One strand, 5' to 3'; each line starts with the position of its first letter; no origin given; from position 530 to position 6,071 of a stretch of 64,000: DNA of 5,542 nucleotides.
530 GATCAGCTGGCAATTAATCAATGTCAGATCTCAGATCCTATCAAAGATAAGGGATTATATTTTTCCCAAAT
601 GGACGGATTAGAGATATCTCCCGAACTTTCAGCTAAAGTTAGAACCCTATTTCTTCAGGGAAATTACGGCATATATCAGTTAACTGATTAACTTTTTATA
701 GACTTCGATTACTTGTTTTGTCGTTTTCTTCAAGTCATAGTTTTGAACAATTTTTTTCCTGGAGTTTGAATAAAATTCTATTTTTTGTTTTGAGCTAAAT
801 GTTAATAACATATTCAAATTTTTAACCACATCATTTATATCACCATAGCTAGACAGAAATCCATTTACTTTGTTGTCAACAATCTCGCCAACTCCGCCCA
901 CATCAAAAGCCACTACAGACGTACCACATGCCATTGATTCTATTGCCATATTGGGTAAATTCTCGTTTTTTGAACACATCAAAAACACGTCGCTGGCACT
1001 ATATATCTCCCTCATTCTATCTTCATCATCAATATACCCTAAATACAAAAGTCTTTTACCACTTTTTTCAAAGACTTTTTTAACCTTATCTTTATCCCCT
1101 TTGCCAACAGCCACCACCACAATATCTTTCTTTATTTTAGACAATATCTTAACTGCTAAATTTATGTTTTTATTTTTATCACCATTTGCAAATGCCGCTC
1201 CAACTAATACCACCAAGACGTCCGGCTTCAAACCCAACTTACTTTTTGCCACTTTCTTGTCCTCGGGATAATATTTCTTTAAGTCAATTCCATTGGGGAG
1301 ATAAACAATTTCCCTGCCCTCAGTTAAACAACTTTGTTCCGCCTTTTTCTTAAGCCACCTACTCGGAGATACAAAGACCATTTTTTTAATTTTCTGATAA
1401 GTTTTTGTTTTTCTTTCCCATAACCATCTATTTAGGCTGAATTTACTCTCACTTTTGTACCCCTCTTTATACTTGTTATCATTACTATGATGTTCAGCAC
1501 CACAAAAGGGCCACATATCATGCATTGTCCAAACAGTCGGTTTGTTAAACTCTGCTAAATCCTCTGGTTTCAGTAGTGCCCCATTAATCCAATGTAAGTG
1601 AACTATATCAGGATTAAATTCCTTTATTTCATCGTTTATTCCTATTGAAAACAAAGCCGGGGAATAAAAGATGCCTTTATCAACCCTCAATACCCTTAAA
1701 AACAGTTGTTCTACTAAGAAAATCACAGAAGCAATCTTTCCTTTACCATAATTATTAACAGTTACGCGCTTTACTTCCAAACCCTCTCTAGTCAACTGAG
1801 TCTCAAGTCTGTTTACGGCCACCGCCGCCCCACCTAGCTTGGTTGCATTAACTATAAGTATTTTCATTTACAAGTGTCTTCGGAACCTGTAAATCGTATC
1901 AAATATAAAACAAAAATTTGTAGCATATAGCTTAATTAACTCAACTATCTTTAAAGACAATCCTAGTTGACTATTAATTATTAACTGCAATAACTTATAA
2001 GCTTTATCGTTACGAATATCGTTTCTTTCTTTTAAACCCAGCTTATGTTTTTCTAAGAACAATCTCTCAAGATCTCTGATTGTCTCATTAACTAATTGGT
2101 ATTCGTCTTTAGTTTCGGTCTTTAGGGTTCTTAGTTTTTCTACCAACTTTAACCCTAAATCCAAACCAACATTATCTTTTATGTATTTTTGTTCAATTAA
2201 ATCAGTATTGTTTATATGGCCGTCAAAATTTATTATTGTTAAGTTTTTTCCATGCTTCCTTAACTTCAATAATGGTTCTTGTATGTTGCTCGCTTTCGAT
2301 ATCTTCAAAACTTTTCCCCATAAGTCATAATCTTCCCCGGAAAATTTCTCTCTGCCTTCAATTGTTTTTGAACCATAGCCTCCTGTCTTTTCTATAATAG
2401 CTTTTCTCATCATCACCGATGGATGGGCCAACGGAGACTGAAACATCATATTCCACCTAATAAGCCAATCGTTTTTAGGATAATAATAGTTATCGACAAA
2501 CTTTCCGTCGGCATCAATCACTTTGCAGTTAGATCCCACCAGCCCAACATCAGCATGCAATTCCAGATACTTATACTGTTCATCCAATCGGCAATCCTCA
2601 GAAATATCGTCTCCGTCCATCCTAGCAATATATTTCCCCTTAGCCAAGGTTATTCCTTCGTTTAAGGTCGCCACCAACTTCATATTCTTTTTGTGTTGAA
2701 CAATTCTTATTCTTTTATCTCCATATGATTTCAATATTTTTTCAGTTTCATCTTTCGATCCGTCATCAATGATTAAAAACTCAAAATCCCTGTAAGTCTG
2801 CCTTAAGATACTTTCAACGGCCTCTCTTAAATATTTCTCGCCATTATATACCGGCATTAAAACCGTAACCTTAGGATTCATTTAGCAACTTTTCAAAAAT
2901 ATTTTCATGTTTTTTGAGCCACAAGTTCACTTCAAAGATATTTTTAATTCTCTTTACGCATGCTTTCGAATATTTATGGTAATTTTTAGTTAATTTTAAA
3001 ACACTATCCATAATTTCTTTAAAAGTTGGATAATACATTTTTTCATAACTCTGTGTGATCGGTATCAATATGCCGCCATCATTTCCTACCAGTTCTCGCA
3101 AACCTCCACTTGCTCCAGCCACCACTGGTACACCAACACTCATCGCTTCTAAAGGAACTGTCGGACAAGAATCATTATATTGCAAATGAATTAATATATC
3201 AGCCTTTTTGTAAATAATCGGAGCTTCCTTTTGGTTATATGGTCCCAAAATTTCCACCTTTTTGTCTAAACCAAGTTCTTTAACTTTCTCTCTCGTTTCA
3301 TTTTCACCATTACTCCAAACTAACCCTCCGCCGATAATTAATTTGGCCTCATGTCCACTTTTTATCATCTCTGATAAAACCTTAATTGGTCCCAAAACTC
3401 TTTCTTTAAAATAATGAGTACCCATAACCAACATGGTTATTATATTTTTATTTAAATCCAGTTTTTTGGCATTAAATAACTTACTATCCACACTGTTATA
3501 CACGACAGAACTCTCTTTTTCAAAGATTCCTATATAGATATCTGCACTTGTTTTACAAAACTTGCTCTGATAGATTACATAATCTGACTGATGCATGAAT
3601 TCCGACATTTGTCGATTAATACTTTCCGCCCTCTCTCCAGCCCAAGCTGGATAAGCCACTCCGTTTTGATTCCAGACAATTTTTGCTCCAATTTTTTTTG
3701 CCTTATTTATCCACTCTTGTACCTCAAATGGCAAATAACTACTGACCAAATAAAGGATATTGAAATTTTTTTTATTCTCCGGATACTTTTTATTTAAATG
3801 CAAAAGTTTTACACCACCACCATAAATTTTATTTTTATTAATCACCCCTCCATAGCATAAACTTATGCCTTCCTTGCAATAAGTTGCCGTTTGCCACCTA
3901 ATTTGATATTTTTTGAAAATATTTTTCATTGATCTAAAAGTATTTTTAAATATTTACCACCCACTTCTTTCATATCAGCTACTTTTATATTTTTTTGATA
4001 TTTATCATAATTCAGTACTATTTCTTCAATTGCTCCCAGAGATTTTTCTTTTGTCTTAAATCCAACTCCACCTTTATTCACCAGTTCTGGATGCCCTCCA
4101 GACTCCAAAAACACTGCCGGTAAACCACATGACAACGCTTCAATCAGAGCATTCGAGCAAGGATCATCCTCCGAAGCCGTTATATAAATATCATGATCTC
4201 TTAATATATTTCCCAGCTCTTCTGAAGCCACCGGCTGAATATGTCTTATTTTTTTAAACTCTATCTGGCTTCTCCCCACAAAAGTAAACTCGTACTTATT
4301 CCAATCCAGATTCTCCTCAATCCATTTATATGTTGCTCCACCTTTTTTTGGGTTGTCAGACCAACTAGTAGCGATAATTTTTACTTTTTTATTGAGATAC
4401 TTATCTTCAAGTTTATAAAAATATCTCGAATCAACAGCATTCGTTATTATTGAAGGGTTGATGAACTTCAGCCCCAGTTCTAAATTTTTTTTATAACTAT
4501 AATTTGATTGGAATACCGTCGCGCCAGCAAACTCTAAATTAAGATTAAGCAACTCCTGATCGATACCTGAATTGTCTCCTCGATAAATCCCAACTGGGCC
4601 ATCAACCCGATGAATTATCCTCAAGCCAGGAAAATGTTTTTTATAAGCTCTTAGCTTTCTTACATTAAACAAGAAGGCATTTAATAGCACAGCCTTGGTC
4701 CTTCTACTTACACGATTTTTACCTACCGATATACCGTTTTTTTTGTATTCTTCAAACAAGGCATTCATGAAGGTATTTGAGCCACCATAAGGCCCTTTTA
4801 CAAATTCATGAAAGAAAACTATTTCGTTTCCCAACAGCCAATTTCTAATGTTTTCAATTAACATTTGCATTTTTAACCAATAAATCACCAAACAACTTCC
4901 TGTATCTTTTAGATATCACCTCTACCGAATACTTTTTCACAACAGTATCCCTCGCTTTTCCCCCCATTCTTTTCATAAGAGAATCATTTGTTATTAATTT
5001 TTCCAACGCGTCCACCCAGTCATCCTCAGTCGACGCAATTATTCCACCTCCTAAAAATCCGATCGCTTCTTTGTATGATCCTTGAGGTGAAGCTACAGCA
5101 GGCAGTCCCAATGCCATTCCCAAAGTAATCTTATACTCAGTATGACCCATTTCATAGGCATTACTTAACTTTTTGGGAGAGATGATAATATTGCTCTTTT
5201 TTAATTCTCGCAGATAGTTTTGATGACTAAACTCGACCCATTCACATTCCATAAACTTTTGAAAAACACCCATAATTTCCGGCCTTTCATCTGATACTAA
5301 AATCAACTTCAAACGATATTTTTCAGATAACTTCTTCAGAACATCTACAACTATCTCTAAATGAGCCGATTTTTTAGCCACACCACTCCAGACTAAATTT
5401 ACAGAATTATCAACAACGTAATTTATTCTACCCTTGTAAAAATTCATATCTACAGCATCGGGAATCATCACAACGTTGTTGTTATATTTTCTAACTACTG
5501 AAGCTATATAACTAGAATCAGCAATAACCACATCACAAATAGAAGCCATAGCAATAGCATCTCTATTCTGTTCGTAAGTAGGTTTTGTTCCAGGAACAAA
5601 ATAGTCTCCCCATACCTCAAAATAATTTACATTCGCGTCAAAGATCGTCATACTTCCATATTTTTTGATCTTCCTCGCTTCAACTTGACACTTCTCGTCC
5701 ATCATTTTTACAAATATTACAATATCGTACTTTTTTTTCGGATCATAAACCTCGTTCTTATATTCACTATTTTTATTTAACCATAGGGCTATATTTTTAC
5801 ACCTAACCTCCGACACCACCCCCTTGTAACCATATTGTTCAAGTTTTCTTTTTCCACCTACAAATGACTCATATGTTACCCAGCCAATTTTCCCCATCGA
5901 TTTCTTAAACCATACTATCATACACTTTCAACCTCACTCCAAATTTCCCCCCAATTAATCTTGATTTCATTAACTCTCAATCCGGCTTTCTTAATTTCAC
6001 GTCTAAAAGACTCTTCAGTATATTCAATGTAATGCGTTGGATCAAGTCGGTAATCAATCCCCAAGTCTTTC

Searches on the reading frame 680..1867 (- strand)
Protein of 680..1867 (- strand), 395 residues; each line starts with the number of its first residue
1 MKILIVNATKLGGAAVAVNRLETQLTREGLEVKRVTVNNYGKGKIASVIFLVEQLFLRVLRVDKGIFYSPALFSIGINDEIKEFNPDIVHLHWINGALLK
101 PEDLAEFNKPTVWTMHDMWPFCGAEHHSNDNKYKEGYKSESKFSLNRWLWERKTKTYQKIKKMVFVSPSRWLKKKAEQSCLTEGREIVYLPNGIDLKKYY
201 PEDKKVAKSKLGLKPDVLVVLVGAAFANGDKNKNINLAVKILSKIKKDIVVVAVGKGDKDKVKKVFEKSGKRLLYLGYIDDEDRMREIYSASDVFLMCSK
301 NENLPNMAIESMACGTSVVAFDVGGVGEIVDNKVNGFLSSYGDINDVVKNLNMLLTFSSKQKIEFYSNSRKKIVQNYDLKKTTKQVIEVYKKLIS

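Call 7: search_protein_families(library=pfam, proteins=[window:680-1867:-], max_evalue=0.001)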
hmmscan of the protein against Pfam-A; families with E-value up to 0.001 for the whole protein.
window:680-1867:- (395 aa): 5 families
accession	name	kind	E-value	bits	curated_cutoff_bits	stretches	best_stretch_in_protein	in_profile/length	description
PF13692.12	Glyco_trans_1_4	-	3.8e-24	86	27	1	220-355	5-140/142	Glycosyl transferases group 1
PF00534.26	Glycos_transf_1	-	1.4e-23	83.8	26.4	1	229-362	24-162/172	Glycosyl transferases group 1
PF13439.12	Glyco_transf_4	-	9.1e-15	55.5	28.5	1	12-197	2-169/170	Glycosyltransferase Family 4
PF20706.3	GT4-conflict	-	1.7e-05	24.4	26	1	229-336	208-326/385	Family 4 Glycosyltransferase in conflict systems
PF13579.12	Glyco_trans_4_4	-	0.00018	22.3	29.7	1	12-126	1-106/158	Glycosyl transferase 4-like domain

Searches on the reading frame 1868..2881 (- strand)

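Call 7: search_protein_families(library=pfam, proteins=[window:1868-2881:-], max_evalue=0.001)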
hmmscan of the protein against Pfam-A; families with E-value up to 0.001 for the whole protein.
window:1868-2881:- (337 aa): 3 families
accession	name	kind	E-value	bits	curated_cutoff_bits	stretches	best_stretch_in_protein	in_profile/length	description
PF00535.33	Glycos_transf_2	-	1.4e-31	110.2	23.3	1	6-132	1-129/168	Glycosyl transferase family 2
PF13641.12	Glyco_tranf_2_3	-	5.7e-16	59.7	27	1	3-189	1-192/230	Glycosyltransferase like family 2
PF10111.15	Glyco_tranf_2_2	-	2.8e-14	53.7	27.3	1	6-222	1-228/276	Glycosyltransferase like family 2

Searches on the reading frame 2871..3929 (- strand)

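Call 7: search_protein_families(library=pfam, proteins=[window:2871-3929:-], max_evalue=0.001)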
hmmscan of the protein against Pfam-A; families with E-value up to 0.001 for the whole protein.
window:2871-3929:- (352 aa): 3 families
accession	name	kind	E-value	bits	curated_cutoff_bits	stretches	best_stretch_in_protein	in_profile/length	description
PF00534.26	Glycos_transf_1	-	4e-21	75.7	26.4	1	153-320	5-165/172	Glycosyl transferases group 1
PF13692.12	Glyco_trans_1_4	-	1.9e-15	57.8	27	1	181-291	20-126/142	Glycosyl transferases group 1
PF13275.11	S4_2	-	0.00063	20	24.6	0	186-226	17-56/65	S4 domain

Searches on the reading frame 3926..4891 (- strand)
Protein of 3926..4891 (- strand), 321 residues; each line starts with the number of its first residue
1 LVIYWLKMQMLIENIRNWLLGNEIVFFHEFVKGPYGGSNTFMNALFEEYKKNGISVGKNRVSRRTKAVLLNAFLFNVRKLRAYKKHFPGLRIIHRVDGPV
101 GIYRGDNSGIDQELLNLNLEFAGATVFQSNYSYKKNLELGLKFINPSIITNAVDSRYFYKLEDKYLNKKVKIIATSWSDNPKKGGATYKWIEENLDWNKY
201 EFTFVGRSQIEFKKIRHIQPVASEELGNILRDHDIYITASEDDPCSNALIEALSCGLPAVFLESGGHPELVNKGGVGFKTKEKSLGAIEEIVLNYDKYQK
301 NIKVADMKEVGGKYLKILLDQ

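Call 7: search_protein_families(library=pfam, proteins=[window:3926-4891:-], max_evalue=0.001)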
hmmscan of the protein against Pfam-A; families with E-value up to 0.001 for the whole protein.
window:3926-4891:- (321 aa): 2 families
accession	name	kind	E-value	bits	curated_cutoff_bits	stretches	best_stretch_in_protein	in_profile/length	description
PF00534.26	Glycos_transf_1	-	5.6e-09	36.2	26.4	1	214-290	74-150/172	Glycosyl transferases group 1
PF13692.12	Glyco_trans_1_4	-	1.3e-08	35.6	27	1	213-285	59-129/142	Glycosyl transferases group 1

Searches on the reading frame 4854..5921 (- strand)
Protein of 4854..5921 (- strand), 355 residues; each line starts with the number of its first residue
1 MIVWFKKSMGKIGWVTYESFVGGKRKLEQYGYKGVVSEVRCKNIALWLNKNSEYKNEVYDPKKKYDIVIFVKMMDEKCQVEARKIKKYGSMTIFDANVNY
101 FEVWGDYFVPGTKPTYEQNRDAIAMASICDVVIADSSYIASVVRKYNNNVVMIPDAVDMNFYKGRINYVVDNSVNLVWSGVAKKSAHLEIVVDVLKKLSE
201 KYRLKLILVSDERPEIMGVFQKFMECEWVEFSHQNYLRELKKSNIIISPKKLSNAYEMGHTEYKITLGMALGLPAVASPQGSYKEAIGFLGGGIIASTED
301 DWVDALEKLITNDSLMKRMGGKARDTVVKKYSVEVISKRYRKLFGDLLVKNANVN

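Call 7: search_protein_families(library=pfam, proteins=[window:4854-5921:-], max_evalue=0.001)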
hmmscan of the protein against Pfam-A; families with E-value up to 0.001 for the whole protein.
window:4854-5921:- (355 aa): 2 families
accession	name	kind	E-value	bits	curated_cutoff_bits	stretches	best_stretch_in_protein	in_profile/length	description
PF13692.12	Glyco_trans_1_4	-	9.8e-07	29.6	27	1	179-312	7-142/142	Glycosyl transferases group 1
PF00534.26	Glycos_transf_1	-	1.7e-05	24.9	26.4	1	268-325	112-171/172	Glycosyl transferases group 1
